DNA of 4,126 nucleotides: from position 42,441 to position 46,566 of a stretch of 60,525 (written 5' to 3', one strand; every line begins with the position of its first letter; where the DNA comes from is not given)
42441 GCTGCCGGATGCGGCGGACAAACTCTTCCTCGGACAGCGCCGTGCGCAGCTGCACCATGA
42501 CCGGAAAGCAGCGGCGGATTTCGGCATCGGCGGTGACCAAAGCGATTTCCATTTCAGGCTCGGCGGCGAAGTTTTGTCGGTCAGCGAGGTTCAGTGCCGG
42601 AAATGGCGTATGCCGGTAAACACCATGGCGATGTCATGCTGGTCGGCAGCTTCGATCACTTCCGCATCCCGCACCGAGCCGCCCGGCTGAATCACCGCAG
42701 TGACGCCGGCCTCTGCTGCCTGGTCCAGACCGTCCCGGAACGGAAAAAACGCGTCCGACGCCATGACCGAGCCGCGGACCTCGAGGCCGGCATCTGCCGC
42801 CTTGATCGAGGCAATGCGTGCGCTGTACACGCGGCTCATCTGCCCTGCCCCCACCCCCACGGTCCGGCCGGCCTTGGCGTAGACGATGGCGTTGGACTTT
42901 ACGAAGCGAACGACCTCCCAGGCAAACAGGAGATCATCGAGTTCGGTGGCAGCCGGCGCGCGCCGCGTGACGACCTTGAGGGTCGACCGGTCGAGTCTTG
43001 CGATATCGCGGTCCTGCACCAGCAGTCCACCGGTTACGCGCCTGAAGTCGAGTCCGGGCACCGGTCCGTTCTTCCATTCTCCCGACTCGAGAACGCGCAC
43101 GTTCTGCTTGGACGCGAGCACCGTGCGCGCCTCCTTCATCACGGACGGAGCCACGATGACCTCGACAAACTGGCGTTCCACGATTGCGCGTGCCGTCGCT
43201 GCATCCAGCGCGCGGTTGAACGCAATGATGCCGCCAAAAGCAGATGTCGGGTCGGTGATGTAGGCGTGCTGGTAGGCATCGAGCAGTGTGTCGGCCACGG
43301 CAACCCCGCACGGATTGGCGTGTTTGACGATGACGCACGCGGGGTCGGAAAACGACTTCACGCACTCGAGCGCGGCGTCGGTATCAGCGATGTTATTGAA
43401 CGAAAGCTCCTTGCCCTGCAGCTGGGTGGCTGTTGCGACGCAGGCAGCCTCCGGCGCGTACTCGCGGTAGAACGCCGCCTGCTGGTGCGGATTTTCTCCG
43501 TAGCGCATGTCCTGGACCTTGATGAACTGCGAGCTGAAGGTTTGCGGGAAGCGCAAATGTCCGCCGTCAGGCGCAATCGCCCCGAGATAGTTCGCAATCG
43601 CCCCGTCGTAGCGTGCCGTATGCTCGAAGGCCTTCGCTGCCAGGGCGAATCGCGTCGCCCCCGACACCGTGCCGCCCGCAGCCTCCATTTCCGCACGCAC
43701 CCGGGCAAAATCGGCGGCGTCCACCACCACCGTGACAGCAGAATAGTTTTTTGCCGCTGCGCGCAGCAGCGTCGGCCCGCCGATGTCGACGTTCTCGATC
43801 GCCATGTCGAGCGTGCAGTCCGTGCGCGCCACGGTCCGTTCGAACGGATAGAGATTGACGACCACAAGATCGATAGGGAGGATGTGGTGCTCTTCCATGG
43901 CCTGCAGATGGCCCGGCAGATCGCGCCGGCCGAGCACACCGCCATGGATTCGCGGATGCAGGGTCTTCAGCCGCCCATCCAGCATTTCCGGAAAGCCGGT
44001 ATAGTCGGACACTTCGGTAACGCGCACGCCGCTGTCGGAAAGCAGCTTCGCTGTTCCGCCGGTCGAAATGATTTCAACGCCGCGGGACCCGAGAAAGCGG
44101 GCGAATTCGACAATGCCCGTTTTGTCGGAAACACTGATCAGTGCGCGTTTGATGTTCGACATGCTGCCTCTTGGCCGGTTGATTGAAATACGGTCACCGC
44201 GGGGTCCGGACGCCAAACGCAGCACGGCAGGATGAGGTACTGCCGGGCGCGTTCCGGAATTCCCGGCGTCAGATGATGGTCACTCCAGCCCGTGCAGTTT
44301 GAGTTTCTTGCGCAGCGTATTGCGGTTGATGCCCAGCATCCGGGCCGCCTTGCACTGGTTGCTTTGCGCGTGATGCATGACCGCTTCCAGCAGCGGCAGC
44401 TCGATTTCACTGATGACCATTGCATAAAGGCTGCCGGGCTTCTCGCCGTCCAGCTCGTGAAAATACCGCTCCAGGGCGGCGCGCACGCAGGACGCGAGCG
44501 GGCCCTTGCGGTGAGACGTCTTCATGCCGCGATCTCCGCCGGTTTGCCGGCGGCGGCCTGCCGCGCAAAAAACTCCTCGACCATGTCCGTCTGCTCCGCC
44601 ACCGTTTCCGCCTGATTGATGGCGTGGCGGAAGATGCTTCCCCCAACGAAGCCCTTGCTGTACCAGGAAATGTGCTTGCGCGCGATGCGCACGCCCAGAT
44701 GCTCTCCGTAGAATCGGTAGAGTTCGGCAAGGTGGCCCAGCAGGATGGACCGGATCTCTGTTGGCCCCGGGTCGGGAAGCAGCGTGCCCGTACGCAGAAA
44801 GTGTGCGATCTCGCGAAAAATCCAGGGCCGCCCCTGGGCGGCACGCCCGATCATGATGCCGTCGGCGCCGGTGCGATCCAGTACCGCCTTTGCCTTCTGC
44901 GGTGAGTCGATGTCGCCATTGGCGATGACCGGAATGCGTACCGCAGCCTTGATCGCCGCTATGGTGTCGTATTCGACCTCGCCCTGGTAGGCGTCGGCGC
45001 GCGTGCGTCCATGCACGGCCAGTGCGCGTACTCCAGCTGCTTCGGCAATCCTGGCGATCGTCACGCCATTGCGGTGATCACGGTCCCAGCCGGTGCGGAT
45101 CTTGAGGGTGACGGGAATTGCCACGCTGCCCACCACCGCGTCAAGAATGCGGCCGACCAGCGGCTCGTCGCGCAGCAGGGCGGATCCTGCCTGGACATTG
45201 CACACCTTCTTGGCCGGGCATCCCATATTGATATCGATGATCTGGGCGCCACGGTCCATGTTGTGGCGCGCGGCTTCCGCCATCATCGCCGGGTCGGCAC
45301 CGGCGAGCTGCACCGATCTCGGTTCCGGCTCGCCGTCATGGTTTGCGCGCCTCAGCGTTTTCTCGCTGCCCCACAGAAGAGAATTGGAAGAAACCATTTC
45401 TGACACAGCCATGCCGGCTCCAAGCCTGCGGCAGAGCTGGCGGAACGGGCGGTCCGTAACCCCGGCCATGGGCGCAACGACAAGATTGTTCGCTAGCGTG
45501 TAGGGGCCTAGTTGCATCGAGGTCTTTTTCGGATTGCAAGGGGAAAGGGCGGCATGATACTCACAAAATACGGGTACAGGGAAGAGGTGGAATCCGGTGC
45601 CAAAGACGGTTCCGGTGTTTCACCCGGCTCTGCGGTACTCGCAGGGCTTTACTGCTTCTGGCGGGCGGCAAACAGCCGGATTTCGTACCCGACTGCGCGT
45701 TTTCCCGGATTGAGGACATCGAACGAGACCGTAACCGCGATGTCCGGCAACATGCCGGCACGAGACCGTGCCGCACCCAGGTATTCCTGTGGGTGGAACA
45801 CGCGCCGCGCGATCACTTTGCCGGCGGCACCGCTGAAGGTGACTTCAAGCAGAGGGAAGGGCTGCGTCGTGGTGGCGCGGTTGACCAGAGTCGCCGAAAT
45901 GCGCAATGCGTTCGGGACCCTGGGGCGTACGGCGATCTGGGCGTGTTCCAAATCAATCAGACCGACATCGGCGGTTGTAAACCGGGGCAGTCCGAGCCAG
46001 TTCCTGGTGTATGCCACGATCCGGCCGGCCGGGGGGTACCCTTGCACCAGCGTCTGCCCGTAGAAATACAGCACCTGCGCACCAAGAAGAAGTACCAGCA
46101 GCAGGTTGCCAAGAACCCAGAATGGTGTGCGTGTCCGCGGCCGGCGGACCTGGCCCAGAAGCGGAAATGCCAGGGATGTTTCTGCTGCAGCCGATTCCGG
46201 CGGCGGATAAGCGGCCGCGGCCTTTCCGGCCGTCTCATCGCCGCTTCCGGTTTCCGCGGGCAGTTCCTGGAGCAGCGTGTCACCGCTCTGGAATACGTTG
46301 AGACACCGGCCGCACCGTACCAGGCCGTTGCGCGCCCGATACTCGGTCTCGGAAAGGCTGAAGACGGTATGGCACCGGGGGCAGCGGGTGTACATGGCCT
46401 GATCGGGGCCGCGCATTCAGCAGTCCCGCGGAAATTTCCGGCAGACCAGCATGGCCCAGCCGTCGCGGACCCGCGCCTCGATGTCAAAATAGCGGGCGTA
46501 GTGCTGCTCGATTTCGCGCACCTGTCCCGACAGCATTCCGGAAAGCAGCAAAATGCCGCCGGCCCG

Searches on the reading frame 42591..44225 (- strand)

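Call 58: search_protein_families(library=pfam, proteins=[window:42591-44225:-], max_evalue=0.00001)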
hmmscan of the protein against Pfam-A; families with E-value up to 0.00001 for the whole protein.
window:42591-44225:- (544 aa): 2 families
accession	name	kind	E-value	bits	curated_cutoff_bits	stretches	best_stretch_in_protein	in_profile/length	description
PF01808.24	AICARFT_IMPCHas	-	9.6e-125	416.6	25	1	157-474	1-310/311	AICARFT/IMPCHase bienzyme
PF02142.27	MGS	-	1e-23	83.7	24.1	1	37-152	1-94/94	MGS-like domain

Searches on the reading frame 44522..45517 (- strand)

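Call 58: search_protein_families(library=pfam, proteins=[window:44522-45517:-], max_evalue=0.00001)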
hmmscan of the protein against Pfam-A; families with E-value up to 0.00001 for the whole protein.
window:44522-45517:- (331 aa): 1 family
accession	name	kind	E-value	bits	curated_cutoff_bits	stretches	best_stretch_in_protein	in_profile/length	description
PF01207.24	Dus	-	1.1e-103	347.1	20.4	1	14-319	2-308/311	Dihydrouridine synthase (Dus)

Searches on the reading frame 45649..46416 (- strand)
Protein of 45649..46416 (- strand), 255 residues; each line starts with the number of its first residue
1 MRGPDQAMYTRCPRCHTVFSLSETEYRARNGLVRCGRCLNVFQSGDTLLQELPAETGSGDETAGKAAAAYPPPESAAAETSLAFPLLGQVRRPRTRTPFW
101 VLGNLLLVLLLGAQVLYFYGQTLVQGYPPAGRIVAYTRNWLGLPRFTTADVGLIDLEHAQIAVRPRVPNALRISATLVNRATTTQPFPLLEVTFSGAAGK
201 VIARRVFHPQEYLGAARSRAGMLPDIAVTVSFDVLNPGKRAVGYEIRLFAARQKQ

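Call 58: search_protein_families(library=pfam, proteins=[window:45649-46416:-], max_evalue=0.00001)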
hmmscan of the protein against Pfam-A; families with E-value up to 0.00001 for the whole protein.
window:45649-46416:- (255 aa): 3 families
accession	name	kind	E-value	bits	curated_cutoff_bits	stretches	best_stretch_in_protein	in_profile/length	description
PF11906.13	DUF3426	-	1.8e-31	109.6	27.7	1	104-247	2-146/147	Protein of unknown function (DUF3426)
PF13717.11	Zn_ribbon_4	-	6.3e-10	39.3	30.3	1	8-42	1-35/36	zinc-ribbon domain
PF13719.11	Zn_ribbon_5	-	6.2e-08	32.7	29.3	1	8-43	1-36/37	zinc-ribbon domain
